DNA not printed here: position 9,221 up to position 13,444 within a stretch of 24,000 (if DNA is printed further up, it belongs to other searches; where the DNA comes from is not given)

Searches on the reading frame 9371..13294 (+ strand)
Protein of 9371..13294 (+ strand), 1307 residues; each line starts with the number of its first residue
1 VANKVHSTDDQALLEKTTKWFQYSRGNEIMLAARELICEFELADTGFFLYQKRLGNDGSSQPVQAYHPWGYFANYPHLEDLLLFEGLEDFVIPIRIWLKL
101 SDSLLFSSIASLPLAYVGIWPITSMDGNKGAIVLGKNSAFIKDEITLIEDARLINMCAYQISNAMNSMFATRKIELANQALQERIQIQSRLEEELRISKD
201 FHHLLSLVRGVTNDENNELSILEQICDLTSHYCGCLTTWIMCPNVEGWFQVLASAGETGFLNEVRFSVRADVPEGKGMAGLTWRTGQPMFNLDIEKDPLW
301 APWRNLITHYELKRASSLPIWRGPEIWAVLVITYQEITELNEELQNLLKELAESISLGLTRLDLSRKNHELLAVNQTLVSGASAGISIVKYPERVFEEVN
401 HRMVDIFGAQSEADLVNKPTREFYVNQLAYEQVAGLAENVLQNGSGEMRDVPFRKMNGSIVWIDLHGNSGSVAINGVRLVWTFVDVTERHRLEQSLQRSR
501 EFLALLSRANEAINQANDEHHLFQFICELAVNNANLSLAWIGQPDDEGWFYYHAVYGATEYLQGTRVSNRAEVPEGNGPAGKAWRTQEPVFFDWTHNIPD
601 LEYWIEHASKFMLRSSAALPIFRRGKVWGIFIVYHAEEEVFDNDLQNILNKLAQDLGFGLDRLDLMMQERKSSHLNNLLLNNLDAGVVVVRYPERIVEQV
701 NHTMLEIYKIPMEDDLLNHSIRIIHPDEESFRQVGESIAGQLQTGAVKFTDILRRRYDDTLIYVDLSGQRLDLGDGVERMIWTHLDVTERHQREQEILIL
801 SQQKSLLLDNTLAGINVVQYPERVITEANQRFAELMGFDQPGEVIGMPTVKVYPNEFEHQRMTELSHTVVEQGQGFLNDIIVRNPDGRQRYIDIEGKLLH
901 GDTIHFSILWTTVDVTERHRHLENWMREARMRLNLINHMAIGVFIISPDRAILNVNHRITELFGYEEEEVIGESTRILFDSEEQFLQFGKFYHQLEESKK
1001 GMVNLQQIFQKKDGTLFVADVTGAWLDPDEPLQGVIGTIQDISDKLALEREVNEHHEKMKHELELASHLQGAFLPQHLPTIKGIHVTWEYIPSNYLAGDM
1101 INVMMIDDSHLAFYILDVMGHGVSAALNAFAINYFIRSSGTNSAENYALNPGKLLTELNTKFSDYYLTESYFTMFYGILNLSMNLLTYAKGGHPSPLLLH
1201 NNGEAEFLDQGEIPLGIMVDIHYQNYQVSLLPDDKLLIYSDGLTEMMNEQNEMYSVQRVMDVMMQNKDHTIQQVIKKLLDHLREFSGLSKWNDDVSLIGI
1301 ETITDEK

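Call 7: search_protein_families(library=pfam, proteins=[window:9371-13294:+], max_evalue=0.01)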
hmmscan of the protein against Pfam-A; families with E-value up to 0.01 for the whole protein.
window:9371-13294:+ (1307 aa): 9 families
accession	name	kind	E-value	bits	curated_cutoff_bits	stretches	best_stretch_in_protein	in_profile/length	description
PF07228.17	SpoIIE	-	1.9e-42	145.8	25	1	1107-1301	1-190/192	Stage II sporulation protein E (SpoIIE)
PF13185.12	GAF_2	-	2.6e-30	105.8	28.6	2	517-661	2-136/136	GAF domain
PF13426.13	PAS_9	-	2.5e-29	102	27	4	942-1044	3-103/103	PAS domain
PF00989.32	PAS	-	1.1e-26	93.5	22.6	3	933-1042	4-113/113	PAS fold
PF01590.32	GAF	-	8.9e-22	78.5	22.4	2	520-657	3-130/133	GAF domain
PF13188.13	PAS_8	-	1.9e-18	66.1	21.8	1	935-981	6-49/65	PAS domain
PF08448.16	PAS_4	-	2.1e-18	67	23.1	2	821-920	13-110/110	PAS fold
PF08447.18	PAS_3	-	1e-09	38.9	25.6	0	953-1038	2-88/89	PAS fold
PF12860.13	PAS_7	-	6.5e-05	23.5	27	0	936-976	1-42/115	PAS fold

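Call 12: find_homologous_proteins(query=window:9371-13291:+, max_evalue=1e-10)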
Query window:9371-13291:+ (1307 aa): 47 proteins with E <= 1e-10 among 8000 candidates.
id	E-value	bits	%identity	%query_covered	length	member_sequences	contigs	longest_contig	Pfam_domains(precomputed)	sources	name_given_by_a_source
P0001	0.0e+0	2998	100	100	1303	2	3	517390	PF08447.19,PF13426.14,PF13188.14,PF13185.13,PF01590.33,PF08448.17,PF00989.32,PF07228.18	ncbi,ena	-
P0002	0.0e+0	1401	54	85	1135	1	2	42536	PF08447.19,PF13426.14,PF13188.14,PF13185.13,PF01590.33,PF08448.17,PF00989.32,PF07228.18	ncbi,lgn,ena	-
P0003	0.0e+0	1174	62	63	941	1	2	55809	PF08447.19,PF13426.14,PF13188.14,PF13185.13,PF12860.14,PF24820.2,PF01590.33,PF08448.17,PF00989.32,PF07228.18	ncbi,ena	-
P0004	0.0e+0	1049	52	70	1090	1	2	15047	PF08447.19,PF13426.14,PF13188.14,PF13185.13,PF01590.33,PF08448.17,PF00989.32,PF00990.27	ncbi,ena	-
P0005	0.0e+0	1014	52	68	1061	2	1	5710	PF08447.19,PF13426.14,PF13188.14,PF13185.13,PF01590.33,PF08448.17,PF00989.32,PF00990.27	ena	-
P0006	2.4e-292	991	53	63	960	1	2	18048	PF08447.19,PF13426.14,PF13188.14,PF13185.13,PF01590.33,PF08448.17,PF00989.32,PF07228.18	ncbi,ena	-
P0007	1.7e-268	912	54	57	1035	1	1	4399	PF08447.19,PF13426.14,PF13188.14,PF13185.13,PF01590.33,PF08448.17,PF00989.32,PF00990.27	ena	-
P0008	6.8e-193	662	53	33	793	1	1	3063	PF13188.14,PF13185.13,PF01590.33,PF08448.17,PF00989.32,PF00990.27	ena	-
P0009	9.2e-171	588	40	56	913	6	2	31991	PF08447.19,PF13426.14,PF13188.14,PF13185.13,PF01590.33,PF08448.17,PF00989.32,PF00990.27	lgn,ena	-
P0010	7.5e-155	536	38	56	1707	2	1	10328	PF08447.19,PF13426.14,PF13188.14,PF13185.13,PF12860.14,PF01590.33,PF08448.17,PF00563.26,PF00989.32,PF00990.27,PF11563.15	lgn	-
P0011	1.6e-149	518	36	56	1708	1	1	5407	PF13426.14,PF13188.14,PF13185.13,PF01590.33,PF08448.17,PF00563.26,PF00990.27,PF11563.15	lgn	-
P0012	3.1e-137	477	33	56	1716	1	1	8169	PF08447.19,PF13426.14,PF13188.14,PF13185.13,PF01590.33,PF08448.17,PF00563.26,PF00989.32,PF00990.27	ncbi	-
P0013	1.1e-135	472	43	42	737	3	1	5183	PF08447.19,PF13426.14,PF13188.14,PF13185.13,PF01590.33,PF08448.17,PF00989.32,PF00990.27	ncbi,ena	-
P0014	8.9e-133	462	45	38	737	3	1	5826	PF08447.19,PF13426.14,PF13188.14,PF13185.13,PF01590.33,PF08448.17,PF00989.32,PF00990.27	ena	-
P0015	5.7e-89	317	38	34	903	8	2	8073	PF13426.14,PF13188.14,PF13185.13,PF01590.33,PF08448.17,PF00989.32,PF00990.27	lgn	-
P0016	3.9e-86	308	37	34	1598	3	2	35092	PF13426.14,PF05231.20,PF13185.13,PF01590.33,PF08448.17,PF00563.26,PF00990.27,PF11563.15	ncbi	-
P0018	2.9e-54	202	30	36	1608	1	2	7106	PF13185.13,PF01590.33,PF08448.17,PF00563.26,PF00990.27,PF11563.15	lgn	-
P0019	3.0e-37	146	30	30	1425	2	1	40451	PF08447.19,PF13426.14,PF13188.14,PF13185.13,PF12860.14,PF01590.33,PF08448.17,PF00563.26,PF00989.32,PF00990.27,PF11563.15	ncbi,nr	ncbi:MAG: EAL domain-containing protein [Proteobacteria bacterium]|nr:EAL domain-containing protein 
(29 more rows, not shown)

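Call 13: find_encoding_contigs(protein=P0001, flank=10000, max_places=3)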
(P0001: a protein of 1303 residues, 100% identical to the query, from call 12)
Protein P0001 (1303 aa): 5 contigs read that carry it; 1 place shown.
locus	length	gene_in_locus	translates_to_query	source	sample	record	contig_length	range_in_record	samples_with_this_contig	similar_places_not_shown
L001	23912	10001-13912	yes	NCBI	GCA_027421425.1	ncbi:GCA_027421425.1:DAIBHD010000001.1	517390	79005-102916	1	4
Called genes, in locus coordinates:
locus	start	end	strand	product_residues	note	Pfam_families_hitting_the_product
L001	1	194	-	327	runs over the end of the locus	PF00579:tRNA-synt_1b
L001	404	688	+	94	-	PF00166:Cpn10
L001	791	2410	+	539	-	PF00118:Cpn60_TCP1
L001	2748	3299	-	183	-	PF00440:TetR_N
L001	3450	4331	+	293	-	PF05368:NmrA, PF13460:NAD_binding_10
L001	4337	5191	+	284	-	PF00106:adh_short, PF08659:KR, PF13561:adh_short_C2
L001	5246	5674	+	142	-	PF00903:Glyoxalase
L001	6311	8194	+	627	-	PF13655:RVT_N, PF00078:RVT_1, PF08388:GIIM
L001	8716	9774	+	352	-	PF02898:NO_synthase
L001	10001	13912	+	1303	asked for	PF13188:PAS_8 (faint), PF01590:GAF, PF13185:GAF_2, PF01590:GAF, PF13185:GAF_2, PF00989:PAS, PF13426:PAS_9, PF07228:SpoIIE, +2 more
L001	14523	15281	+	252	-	PF00106:adh_short, PF08659:KR, PF13561:adh_short_C2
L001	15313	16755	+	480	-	PF01565:FAD_binding_4, PF02913:FAD-oxidase_C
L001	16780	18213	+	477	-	PF00370:FGGY_N, PF02782:FGGY_C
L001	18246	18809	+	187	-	PF04309:G3P_antiterm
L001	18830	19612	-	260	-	PF09339:HTH_IclR, PF01614:IclR_C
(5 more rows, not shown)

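Call 14: find_encoding_contigs(protein=P0002, flank=10000, max_places=3)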
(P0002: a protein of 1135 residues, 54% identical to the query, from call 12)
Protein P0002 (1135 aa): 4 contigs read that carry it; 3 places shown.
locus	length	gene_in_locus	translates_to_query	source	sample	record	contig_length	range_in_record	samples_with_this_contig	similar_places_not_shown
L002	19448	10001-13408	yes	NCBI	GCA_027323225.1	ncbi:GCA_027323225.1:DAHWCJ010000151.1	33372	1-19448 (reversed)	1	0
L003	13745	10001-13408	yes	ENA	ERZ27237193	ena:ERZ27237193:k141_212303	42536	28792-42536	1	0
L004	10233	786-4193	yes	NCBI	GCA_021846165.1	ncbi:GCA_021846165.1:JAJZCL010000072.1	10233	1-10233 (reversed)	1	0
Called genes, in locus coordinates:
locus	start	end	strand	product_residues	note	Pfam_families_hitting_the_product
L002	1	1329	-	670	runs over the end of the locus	PF00664:ABC_membrane, PF02463:SMC_N (faint), PF00005:ABC_tran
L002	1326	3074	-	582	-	PF00664:ABC_membrane, PF00005:ABC_tran, PF02463:SMC_N (faint)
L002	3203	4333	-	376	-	PF01966:HD, PF13487:HD_5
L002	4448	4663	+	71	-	PF00269:SASP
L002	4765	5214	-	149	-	-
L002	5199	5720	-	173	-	PF01832:Glucosaminidase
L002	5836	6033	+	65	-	-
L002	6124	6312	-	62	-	-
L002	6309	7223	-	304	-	PF14236:DruA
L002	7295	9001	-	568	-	PF00672:HAMP, PF00015:MCPsignal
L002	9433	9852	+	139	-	PF13581:HATPase_c_2, PF02518:HATPase_c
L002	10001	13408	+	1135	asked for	PF01590:GAF, PF13185:GAF_2, PF01590:GAF, PF13185:GAF_2, PF00989:PAS (weak), PF13426:PAS_9, PF08447:PAS_3 (weak), PF07228:SpoIIE, +2 more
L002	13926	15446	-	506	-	PF01336:tRNA_anti-codon, PF00152:tRNA-synt_2, PF01409:tRNA-synt_2d (faint)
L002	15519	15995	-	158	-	PF03449:GreA_GreB_N, PF01272:GreA_GreB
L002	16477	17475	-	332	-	PF01207:Dus, PF01180:DHO_dh (weak), PF00977:His_biosynth (weak)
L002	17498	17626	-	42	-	PF01381:HTH_3 (weak)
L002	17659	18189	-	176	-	PF01288:HPPK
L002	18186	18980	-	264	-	PF00809:Pterin_bind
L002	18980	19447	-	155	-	?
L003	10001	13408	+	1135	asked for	PF01590:GAF, PF13185:GAF_2, PF01590:GAF, PF13185:GAF_2, PF00989:PAS (weak), PF13426:PAS_9, PF08447:PAS_3 (weak), PF07228:SpoIIE, +2 more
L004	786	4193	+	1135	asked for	PF01590:GAF, PF13185:GAF_2, PF01590:GAF, PF13185:GAF_2, PF00989:PAS (weak), PF13426:PAS_9, PF08447:PAS_3 (weak), PF07228:SpoIIE, +2 more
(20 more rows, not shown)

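Call 15: find_encoding_contigs(protein=P0003, flank=10000, max_places=3)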
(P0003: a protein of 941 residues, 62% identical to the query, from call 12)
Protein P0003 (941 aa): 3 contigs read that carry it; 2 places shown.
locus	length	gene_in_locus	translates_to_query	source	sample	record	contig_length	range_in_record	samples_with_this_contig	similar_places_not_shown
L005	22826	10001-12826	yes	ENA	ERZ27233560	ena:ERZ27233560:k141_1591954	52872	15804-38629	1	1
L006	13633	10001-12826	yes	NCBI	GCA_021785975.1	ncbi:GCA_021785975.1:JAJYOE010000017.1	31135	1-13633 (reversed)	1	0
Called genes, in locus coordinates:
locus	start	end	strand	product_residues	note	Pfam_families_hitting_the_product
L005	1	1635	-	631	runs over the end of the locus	PF00005:ABC_tran, PF02463:SMC_N (weak), PF13175:AAA_15 (faint), PF13191:AAA_16 (faint), PF13555:AAA_29 (faint), PF12848:ABC_tran_Xtn, PF00005:ABC_tran, PF16326:ABC_tran_CTD, +4 more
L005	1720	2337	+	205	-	PF01812:5-FTHF_cyc-lig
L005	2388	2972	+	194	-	PF12804:NTP_transf_3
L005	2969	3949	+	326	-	PF00994:MoCF_biosynth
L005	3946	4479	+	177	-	PF03205:MobB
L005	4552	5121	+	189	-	PF06971:Put_DNA-bind_N (weak), PF02629:CoA_binding (weak)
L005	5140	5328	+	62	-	PF02416:TatA_B_E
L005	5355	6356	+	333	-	PF00902:TatC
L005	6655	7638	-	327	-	PF00579:tRNA-synt_1b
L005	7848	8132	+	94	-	PF00166:Cpn10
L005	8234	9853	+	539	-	PF00118:Cpn60_TCP1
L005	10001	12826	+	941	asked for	PF00989:PAS, PF08447:PAS_3 (weak), PF13426:PAS_9, PF01590:GAF, PF13185:GAF_2, PF00989:PAS, PF13426:PAS_9, PF07228:SpoIIE, +6 more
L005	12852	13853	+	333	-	PF00248:Aldo_ket_red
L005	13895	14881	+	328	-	PF08447:PAS_3, PF00990:GGDEF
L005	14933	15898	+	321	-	PF01408:GFO_IDH_MocA, PF02894:GFO_IDH_MocA_C, PF22725:GFO_IDH_MocA_C3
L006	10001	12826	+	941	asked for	PF00989:PAS, PF08447:PAS_3 (weak), PF13426:PAS_9, PF01590:GAF, PF13185:GAF_2, PF00989:PAS, PF13426:PAS_9, PF07228:SpoIIE, +6 more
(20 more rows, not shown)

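Call 28: search_solved_structures(query=window:9371-12610:+, max_evalue=0.01, show_alignments=0)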
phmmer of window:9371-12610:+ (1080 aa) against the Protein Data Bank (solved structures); distinct sequences matched with E-value up to 0.01: 12.
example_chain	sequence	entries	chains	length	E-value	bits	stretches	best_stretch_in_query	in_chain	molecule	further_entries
3mqo_A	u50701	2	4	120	2.7e-06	28.7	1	938-1043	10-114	Transcriptional regulator, LuxR family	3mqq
2pr5_A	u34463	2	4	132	4.9e-05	24.6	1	935-1028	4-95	Blue-light photoreceptor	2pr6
4gcz_A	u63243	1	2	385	0.00019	22.6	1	935-1064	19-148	Blue-light photoreceptor, Sensor protein fixL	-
1d06_A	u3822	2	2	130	0.00025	22.2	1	927-1019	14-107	nitrogen fixation regulatory protein fixL | FIXL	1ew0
8a5r_AAA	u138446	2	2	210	0.00028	22.1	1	933-1044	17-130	Light-activated DNA-binding protein EL222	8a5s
2mwg_A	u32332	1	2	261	0.00039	21.6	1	935-1023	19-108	Blue-light photoreceptor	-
3p7n_A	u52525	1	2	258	0.00046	21.4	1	933-1044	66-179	Sensor histidine kinase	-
8w26_A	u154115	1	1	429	0.0023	19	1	610-697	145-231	histidine kinase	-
5fq1_A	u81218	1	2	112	0.0035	18.4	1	795-866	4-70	HISTIDINE KINASE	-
8bjp_AAA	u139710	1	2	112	0.0036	18.4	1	795-866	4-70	cytoplasmic PAS domain of CitA from Geobacillus thermodenitrificans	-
8c05_A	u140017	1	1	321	0.0071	17.4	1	947-1069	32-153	Sensor domain-containing diguanylate cyclase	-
9qq6_A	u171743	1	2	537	0.009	17.1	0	935-1056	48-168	histidine kinase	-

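Call 32: search_protein_families(library=ncbifam, proteins=[window:9371-13291:+], max_evalue=0.01)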
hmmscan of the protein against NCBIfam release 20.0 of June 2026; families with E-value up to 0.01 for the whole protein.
window:9371-13291:+ (1307 aa): 19 families
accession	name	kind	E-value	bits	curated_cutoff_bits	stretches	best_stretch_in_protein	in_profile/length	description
TIGR00229.1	sensory_box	domain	1.9e-34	118.5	22.9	3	934-1051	9-125/126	PAS domain S-box protein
NF045505.1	RR_RssB_Pseudo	equivalog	1.6e-25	90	700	1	1058-1277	151-371/394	two-component system response regulator RssB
NF008468.0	PRK11360.1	equivalog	9.8e-17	60.5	646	1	935-1054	273-389/616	two-component system sensor histidine kinase AtoS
NF047874.1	MASE3_PAS_HK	subfamily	1.5e-16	60.3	560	1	921-1057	256-390/655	MASE3 domain-containing sensor histidine kinase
NF046044.1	PnpS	equivalog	2.9e-10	39.7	400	1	934-1063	59-181/390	two-component system histidine kinase PnpS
NF052652.1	YtvA_fam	equivalog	3.4e-09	36.6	250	1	935-1060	5-132/243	YtvA family blue-light photoreceptor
TIGR02938.1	nifL_nitrog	equivalog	8.6e-07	27.8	242.45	1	936-1056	10-129/494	nitrogen fixation negative regulator NifL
NF008467.0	PRK11359.1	equivalog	8.9e-07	27.3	857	1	929-1044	135-250/800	oxygen-sensing cyclic-di-GMP phosphodiesterase DosP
NF010077.0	PRK13559.1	subfamily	4.9e-06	25.7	361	1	947-1064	63-178/364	hypothetical protein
NF045675.1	PhdiestaseDibA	equivalog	2.2e-05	23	980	1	926-999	74-147/623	phosphodiesterase DibA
TIGR02865.1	spore_II_E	equivalog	2.3e-05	22.7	490.8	1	1096-1296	566-757/764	stage II sporulation protein E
NF038263.1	prot_phos_SiaA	equivalog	9.7e-05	21.1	700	1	1049-1299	401-654/658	biofilm regulation protein phosphatase SiaA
NF052573.1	HisKinEspAMyxo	equivalog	0.00019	19.6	1400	0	886-1020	213-342/755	serine histidine kinase EspA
NF052306.1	BluLightHisKinLov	equivalog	0.00037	19.5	450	1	948-1022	43-115/334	blue-light-activated histidine kinase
NF041777.1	sens_FixL_Rhizob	equivalog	0.00059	18.6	850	1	859-1019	51-214/485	sensor protein FixL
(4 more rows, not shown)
